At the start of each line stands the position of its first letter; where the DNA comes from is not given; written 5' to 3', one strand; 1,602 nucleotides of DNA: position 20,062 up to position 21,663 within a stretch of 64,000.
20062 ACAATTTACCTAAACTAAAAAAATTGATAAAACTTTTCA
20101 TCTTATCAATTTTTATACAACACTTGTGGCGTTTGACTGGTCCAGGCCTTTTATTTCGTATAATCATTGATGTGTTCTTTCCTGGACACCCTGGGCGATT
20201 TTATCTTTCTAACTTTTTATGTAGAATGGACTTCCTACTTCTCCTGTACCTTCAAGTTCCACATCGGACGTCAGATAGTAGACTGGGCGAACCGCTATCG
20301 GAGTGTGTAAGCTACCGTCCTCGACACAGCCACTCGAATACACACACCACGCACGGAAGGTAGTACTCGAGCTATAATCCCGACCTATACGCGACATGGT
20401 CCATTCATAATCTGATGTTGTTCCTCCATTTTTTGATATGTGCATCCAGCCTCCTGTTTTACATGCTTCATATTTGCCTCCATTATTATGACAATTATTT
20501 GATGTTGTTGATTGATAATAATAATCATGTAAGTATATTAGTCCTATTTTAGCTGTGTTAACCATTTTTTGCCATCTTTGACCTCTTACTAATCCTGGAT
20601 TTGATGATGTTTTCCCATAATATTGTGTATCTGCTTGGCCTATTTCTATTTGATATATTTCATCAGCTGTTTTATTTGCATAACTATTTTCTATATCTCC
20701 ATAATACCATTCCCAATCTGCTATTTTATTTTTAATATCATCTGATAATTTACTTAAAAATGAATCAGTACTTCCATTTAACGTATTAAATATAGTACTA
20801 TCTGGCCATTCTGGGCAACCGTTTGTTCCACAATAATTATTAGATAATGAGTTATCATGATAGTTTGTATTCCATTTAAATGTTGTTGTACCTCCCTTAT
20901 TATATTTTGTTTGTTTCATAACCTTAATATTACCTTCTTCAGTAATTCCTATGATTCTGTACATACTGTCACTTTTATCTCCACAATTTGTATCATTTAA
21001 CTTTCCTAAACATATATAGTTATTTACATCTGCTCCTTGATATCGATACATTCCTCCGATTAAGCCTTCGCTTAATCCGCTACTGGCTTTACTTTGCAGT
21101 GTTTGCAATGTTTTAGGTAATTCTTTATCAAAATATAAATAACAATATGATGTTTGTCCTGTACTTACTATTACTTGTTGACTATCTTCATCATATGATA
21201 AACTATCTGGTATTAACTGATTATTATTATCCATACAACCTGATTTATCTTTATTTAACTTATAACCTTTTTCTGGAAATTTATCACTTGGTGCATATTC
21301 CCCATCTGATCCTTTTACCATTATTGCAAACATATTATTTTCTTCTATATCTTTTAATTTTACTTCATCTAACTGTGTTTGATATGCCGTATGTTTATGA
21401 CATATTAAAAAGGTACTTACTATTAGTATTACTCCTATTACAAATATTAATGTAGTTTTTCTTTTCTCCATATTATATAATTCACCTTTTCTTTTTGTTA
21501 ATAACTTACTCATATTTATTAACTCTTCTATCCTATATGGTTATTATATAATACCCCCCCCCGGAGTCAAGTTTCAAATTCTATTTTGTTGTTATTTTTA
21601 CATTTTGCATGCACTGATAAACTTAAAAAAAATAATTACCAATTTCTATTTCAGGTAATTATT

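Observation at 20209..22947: Tandem surface-protein paralogues with DGR-type hypervariable C-terminal cassettes but no RT or template repeat nearby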

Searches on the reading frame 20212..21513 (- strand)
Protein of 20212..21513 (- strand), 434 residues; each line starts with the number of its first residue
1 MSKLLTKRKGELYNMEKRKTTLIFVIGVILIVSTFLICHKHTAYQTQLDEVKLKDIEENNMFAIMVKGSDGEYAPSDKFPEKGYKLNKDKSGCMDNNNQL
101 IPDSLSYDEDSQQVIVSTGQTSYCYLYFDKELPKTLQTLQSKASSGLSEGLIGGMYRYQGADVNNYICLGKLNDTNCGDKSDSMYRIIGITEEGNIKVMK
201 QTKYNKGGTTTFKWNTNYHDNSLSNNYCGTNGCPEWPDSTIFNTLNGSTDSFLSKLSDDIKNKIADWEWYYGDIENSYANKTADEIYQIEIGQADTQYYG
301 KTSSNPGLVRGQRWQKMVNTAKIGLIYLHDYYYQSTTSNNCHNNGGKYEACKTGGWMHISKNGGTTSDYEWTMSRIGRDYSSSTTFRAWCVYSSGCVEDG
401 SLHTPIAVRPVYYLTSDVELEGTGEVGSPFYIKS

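Call 9: search_protein_families(library=pfam, proteins=[window:20212-21513:-], max_evalue=1)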
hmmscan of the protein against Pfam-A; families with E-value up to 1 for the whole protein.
window:20212-21513:- (434 aa): 0 families

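Call 10: search_protein_families(library=ncbifam, proteins=[window:20212-21513:-], max_evalue=1)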
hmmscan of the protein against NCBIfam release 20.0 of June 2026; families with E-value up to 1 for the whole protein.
window:20212-21513:- (434 aa): 0 families

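Call 11: find_homologous_proteins(query=window:20212-21513:-)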
Query window:20212-21513:- (434 aa): 470 proteins with E <= 0.001 among 3098 candidates; the best 120 are listed.
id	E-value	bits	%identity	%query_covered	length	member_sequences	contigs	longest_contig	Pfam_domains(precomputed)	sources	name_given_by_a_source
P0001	0.0e+0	1009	100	100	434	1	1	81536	-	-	-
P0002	1.3e-208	712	50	91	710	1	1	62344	-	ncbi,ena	-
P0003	1.9e-190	652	50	96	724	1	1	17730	-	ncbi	-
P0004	2.2e-189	648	49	92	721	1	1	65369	PF19789.7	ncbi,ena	-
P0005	2.5e-188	645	48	89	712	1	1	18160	-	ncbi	-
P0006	5.2e-188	644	48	91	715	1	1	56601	PF19789.7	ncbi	-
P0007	4.1e-181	621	69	97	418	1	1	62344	-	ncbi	-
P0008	1.1e-173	596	66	97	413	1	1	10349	-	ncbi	-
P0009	1.5e-159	550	43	92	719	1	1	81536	PF19789.7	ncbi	-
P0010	1.8e-154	533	45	96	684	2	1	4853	-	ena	-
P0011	2.5e-149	516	59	97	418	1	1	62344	-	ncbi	-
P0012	2.3e-145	503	70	70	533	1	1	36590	PF23608.2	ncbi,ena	-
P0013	1.6e-142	494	57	97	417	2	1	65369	-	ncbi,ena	-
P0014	2.1e-142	493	60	93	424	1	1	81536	-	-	-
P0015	1.7e-141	490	43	97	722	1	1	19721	-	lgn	-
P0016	6.1e-139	482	57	92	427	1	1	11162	-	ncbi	-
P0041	2.4e-68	249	32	94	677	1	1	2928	PF19789.7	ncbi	-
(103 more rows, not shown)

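Call 13: find_encoding_contigs(protein=P0009, flank=10000, max_places=4)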
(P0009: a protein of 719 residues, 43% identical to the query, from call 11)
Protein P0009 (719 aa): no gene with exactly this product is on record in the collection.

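Call 14: find_encoding_contigs(protein=P0001, flank=10000, max_places=4)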
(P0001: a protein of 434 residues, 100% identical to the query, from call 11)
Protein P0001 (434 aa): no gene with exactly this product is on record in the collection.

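Call 15: find_encoding_contigs(protein=P0002, flank=10000, max_places=4)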
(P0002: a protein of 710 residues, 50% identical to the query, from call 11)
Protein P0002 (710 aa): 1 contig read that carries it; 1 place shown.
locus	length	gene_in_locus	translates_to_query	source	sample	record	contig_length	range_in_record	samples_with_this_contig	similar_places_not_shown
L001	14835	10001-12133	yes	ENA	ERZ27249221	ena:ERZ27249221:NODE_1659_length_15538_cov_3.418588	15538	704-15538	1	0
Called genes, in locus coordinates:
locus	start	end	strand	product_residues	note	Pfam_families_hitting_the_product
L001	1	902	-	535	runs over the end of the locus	?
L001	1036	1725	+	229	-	-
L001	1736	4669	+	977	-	-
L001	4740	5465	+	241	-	PF02535:Zip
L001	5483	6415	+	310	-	PF01073:3Beta_HSD, PF01370:Epimerase, PF02719:Polysacc_synt_2, PF04321:RmlD_sub_bind, PF05368:NmrA (weak), PF07993:NAD_binding_4 (faint), PF13460:NAD_binding_10, PF16363:GDP_Man_Dehyd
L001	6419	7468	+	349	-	PF01734:Patatin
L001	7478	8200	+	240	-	PF20772:TACO1_YebC_N, PF01709:Transcrip_reg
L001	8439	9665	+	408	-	PF00579:tRNA-synt_1b, PF22421:SYY_C-terminal, PF01479:S4 (weak)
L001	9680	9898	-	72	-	PF12844:HTH_19, PF01381:HTH_3, PF13560:HTH_31, PF13443:HTH_26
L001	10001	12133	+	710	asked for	-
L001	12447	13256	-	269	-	PF02673:BacA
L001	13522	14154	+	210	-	PF12227:DUF3603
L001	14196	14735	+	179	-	-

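Call 16: find_related_loci(query=window:20212-21513:-, collection=genome_contigs, flank=10000)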
Query window:20212-21513:- (434 aa) in genome_contigs; peptide patterns used: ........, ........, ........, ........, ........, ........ (x = any residue, [..] = any of these).
20 stretches matched a pattern, but none encodes a relative of the query by tblastn (E <= 1e-3).

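Call 23: find_related_loci(query=A1, collection=genome_contigs, flank=10000)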
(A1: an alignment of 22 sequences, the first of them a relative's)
Query A1 (434 aa) in genome_contigs; peptide patterns used: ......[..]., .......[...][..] (x = any residue, [..] = any of these).
179 stretches matched a pattern; 152 encode a relative of the query (tblastn E <= 1e-3); the best 80 are kept; 78 distinct loci.
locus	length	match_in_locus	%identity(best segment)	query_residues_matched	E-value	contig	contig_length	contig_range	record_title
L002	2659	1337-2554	37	15-434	7e-72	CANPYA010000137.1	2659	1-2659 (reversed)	MAG: uncultured Bacilli bacterium isolate Lapin-005__bin123 genome assembly, contig: Lapin-005__NODE_61027_length_2659_c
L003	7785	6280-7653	35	15-433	8e-69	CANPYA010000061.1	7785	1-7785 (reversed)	MAG: uncultured Bacilli bacterium isolate Lapin-005__bin123 genome assembly, contig: Lapin-005__NODE_13151_length_7785_c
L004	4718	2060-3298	37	15-432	3e-67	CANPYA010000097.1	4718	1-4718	MAG: uncultured Bacilli bacterium isolate Lapin-005__bin123 genome assembly, contig: Lapin-005__NODE_26525_length_4718_c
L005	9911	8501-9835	35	15-432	4e-66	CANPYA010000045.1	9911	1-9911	MAG: uncultured Bacilli bacterium isolate Lapin-005__bin123 genome assembly, contig: Lapin-005__NODE_9476_length_9911_co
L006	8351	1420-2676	36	15-432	4e-66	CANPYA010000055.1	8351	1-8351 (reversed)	MAG: uncultured Bacilli bacterium isolate Lapin-005__bin123 genome assembly, contig: Lapin-005__NODE_12004_length_8351_c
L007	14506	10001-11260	36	15-432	7e-66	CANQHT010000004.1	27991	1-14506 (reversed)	MAG: uncultured Bacilli bacterium isolate Lapin-027__bin78 genome assembly, contig: Lapin-027__NODE_1380_length_27991_co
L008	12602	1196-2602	35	5-432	1e-65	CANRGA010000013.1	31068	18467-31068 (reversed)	MAG: uncultured Bacilli bacterium isolate Lapin-022__bin6 genome assembly, contig: Lapin-022__NODE_1373_length_31068_cov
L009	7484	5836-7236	36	15-432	5e-64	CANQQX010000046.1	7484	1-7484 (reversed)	MAG: uncultured Bacilli bacterium isolate Lapin-008__bin51 genome assembly, contig: Lapin-008__NODE_9407_length_7484_cov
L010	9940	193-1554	35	15-432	7e-63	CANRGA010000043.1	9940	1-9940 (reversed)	MAG: uncultured Bacilli bacterium isolate Lapin-022__bin6 genome assembly, contig: Lapin-022__NODE_6903_length_9940_cov_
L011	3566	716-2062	35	21-432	7e-63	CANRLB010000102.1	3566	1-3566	MAG: uncultured Bacilli bacterium isolate Lapin-011__bin94 genome assembly, contig: Lapin-011__NODE_35881_length_3566_co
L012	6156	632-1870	33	12-432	9e-63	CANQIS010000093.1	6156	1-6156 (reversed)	MAG: uncultured Bacilli bacterium isolate Lapin-027__bin63 genome assembly, contig: Lapin-027__NODE_14044_length_6156_co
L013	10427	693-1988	34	17-434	2e-62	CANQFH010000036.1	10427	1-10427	MAG: uncultured Bacilli bacterium isolate Lapin-005__bin46 genome assembly, contig: Lapin-005__NODE_8841_length_10427_co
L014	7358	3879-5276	33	18-432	2e-62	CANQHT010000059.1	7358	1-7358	MAG: uncultured Bacilli bacterium isolate Lapin-027__bin78 genome assembly, contig: Lapin-027__NODE_10857_length_7358_co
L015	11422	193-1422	35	47-432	3e-61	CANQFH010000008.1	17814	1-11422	MAG: uncultured Bacilli bacterium isolate Lapin-005__bin46 genome assembly, contig: Lapin-005__NODE_4199_length_17814_co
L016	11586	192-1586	34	17-433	2e-59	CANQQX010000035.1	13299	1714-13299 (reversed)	MAG: uncultured Bacilli bacterium isolate Lapin-008__bin51 genome assembly, contig: Lapin-008__NODE_4940_length_13299_co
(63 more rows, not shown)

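Call 32: find_encoding_contigs(protein=P0007, flank=10000, max_places=3)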
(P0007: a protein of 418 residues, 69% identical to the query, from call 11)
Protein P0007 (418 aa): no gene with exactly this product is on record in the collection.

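Call 33: find_encoding_contigs(protein=P0013, flank=10000, max_places=3)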
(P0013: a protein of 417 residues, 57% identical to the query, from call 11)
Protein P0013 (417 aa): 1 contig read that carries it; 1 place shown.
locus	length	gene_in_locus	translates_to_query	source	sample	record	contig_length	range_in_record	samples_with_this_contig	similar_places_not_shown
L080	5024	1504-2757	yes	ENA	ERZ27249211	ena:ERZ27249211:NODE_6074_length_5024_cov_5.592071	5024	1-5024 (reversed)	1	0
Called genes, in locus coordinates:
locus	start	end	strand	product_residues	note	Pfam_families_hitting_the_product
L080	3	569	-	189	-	?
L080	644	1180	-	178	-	PF20020:DUF6431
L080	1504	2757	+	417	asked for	-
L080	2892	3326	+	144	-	PF01741:MscL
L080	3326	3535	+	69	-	-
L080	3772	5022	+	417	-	?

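Call 34: find_homologous_proteins(query=L010:2878-4008:+, max_evalue=1e-20)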
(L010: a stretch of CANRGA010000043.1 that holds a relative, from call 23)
Query L010:2878-4008:+ (377 aa): 1898 proteins with E <= 1e-20 among 8000 candidates; the best 120 are listed.
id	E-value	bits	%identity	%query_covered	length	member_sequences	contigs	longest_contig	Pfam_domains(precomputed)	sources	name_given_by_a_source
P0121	7.1e-238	807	100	100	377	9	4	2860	PF00078.33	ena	-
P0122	1.7e-201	687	87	99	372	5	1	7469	PF00078.33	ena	-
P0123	1.7e-162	559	70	97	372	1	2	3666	PF00078.33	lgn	-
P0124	2.3e-159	549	69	97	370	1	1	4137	PF00078.33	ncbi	-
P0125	1.1e-157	543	68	97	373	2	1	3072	PF00078.33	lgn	-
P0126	3.1e-156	538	68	98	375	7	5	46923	PF00078.33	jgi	-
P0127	3.7e-156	538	66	98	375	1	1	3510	PF00078.33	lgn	-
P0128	1.6e-155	536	70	98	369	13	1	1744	PF00078.33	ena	-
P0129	1.8e-155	536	68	98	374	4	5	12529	PF00078.33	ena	-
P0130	2.6e-155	535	68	98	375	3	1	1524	PF00078.33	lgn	-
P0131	4.1e-155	535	67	98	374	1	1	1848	PF00078.33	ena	-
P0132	6.6e-155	534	68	98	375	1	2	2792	PF00078.33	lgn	-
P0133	1.3e-154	533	66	98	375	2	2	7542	PF00078.33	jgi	-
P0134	1.5e-154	533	67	98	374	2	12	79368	PF00078.33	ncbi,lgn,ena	-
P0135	1.7e-154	532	67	98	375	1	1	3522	PF00078.33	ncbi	-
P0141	1.5e-150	520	66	97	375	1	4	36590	PF00078.33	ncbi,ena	-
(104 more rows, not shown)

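Call 35: find_encoding_contigs(protein=P0141, flank=10000, max_places=4)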
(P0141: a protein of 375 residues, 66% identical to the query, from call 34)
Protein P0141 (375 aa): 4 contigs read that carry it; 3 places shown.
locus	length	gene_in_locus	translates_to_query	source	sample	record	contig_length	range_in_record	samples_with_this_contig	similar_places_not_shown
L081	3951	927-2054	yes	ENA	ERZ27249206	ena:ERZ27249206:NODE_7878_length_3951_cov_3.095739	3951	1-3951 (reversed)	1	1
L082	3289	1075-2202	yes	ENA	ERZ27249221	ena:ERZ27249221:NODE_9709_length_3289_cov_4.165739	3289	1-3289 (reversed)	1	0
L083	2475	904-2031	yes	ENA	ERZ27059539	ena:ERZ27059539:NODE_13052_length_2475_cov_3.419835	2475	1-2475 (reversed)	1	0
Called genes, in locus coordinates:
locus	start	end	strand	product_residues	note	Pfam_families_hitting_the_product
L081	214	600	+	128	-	-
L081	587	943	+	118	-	-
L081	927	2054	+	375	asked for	PF00078:RVT_1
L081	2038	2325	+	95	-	-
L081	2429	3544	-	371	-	PF01467:CTP_transf_like, PF05636:HIGH_NTase1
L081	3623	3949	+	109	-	?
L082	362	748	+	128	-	-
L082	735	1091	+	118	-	-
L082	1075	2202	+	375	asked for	PF00078:RVT_1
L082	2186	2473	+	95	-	-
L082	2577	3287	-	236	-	?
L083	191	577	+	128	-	-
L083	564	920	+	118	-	-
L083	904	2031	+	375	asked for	PF00078:RVT_1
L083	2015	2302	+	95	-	-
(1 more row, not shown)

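Call 37: find_encoding_contigs(protein=P0012, flank=10000, max_places=6)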
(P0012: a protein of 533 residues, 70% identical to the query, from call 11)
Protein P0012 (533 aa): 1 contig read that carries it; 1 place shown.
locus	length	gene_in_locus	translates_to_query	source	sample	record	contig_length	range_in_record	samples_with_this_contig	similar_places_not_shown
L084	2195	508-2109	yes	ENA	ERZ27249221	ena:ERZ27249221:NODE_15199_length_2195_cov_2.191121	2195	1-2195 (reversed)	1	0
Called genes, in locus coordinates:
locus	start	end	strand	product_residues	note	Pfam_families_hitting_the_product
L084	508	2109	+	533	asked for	PF23608:Ig_ILCR1 (faint)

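Call 39: list_cluster_members(proteins=[P0009, P0012, P0141, P0002, P0007, P0011, P0004, P0006, P0003, P0016])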
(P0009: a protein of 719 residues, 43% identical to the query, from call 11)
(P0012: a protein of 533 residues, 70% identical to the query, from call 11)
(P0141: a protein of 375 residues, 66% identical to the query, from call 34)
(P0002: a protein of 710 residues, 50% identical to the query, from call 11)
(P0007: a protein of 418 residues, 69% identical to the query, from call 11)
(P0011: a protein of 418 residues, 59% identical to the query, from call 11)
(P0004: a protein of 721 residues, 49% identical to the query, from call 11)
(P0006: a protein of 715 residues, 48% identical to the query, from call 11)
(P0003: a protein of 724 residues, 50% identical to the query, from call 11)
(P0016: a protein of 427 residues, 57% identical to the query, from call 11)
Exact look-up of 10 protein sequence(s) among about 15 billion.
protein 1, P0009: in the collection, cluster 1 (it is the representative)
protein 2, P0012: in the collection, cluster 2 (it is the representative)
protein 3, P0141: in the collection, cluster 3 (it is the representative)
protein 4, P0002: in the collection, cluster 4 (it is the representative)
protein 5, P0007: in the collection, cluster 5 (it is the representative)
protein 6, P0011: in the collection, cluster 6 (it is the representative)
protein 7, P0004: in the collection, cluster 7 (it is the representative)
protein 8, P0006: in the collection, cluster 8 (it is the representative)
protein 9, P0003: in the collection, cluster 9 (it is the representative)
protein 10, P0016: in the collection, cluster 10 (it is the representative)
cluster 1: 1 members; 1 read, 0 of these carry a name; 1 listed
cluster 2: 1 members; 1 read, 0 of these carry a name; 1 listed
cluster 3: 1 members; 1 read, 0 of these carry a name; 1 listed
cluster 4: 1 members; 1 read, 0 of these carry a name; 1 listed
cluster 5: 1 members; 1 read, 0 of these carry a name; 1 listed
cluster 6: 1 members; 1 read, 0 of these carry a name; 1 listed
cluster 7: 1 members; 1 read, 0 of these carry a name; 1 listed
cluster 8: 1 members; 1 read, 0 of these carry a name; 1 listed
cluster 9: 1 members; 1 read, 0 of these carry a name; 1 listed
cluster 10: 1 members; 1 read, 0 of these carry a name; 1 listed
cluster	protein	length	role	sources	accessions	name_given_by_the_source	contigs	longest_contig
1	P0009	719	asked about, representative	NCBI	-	-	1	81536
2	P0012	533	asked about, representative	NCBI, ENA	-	-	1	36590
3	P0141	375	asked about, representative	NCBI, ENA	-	-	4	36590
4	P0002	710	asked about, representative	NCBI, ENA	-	-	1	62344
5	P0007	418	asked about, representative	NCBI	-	-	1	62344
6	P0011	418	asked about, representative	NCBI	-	-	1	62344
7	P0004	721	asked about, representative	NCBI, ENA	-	-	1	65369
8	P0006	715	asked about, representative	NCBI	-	-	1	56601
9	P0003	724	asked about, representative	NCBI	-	-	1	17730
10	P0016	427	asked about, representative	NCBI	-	-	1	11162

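Call 44: search_protein_families(library=pfam, proteins=[L082:362-748:+, L082:735-1091:+, L082:1075-2202:+, L082:2186-2473:+, L010:2189-2566:+, L010:2547-2918:+], max_evalue=0.1)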
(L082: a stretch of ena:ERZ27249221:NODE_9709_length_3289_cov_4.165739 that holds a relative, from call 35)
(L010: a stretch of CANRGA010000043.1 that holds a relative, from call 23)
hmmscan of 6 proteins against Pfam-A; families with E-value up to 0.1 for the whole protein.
L082:362-748:+ (128 aa): 3 families
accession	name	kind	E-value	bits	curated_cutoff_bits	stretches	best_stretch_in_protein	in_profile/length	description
PF01624.25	MutS_I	-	4.2e-05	24.2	20.6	1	6-79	15-93/113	MutS domain I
PF22757.1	GeBP-like_C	-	0.028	14.8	27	1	87-121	21-54/68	Glabrous-enhancer-binding protein-like family, C-terminal domain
PF11690.13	DUF3287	-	0.085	13.2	27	0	76-120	55-97/121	Protein of unknown function (DUF3287)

L082:735-1091:+ (118 aa): 2 families
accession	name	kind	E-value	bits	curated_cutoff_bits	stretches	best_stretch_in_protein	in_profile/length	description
PF22296.2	bAvd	-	7.6e-06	26.8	40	1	9-114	2-106/107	bAvd-like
PF23950.1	MLLE_2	-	0.082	13.2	27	0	58-90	22-53/60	MLLE-related domain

L082:1075-2202:+ (375 aa): 2 families
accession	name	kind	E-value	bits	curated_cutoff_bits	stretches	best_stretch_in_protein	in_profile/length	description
PF00078.32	RVT_1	-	1.2e-16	61.5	29.6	1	65-297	8-204/205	Reverse transcriptase (RNA-dependent DNA polymerase)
PF24571.2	HEAT_SCC3-SA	-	0.0067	16.9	25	1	218-331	106-220/261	Cohesin subunit SCC3/SA, HEAT-repeats domain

L082:2186-2473:+ (95 aa): 0 families

L010:2189-2566:+ (125 aa): 3 families
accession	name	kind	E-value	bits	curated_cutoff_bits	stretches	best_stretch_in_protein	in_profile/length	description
PF01624.25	MutS_I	-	1.5e-05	25.6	20.6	1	4-54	16-73/113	MutS domain I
PF04124.18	Dor1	-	0.015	14.6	23.3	1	77-122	34-78/339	Dor1-like family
PF24622.1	TMP_4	-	0.017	15.7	27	1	77-111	22-55/77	Tape measure protein domain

L010:2547-2918:+ (123 aa): 4 families
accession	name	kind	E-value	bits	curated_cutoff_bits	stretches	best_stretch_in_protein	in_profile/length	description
PF22296.2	bAvd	-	8.8e-08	33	40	1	11-116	2-106/107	bAvd-like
PF05635.17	23S_rRNA_IVP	-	0.0099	16.5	33.8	1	9-112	2-106/106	23S rRNA-intervening sequence protein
PF17726.7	DpnI_C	-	0.032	14.9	23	1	17-88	3-70/70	Dam-replacing HTH domain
PF11373.13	DUF3175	-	0.082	13.6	27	0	72-101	48-77/86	Protein of unknown function (DUF3175)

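Call 51: predict_structure(alignment_id=A1)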
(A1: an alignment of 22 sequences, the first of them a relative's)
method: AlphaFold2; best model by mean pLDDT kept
length: 434 residues; sequences in the alignment: 22
mean_pLDDT: 82.6   pTM: 0.75
mean pLDDT of the five models: 82.6, 80.4, 80.0, 79.5, 77.9
residues with pLDDT >= 90: 233; 70-90: 131; 50-70: 11; < 50: 59
segments of 3 or more residues with pLDDT < 50: 1-59
pLDDT, mean of each block of 10 residues (from residue 1): 44 43 43 37 31 40 78 79 81 83 76 74 84 81 78 92 94 92 96 93 94 94 84 90 95 95 95 94 96 96 91 92 97 90 80 93 91 94 94 93 96 92 93 92
secondary structure, 60 per line:
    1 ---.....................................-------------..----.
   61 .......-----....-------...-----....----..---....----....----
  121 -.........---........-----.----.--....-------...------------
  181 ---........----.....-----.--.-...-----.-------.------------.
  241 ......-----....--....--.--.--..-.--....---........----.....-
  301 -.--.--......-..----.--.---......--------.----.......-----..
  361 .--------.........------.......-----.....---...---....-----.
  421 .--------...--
elements in order: H4-40 E60-67 E73-76 E84-86 E92-95 E105-108 E113-116 E122-130 H134-141 E155-158 E166-168 E184-191 E196-200 E211-213 H240-246 H252-255 H258-261 H276-279 H283-290 E295-299 E308-313 H328-333 H347-353 E370-378 E385-391 E397-401 E405-407 E411-414 E430-432
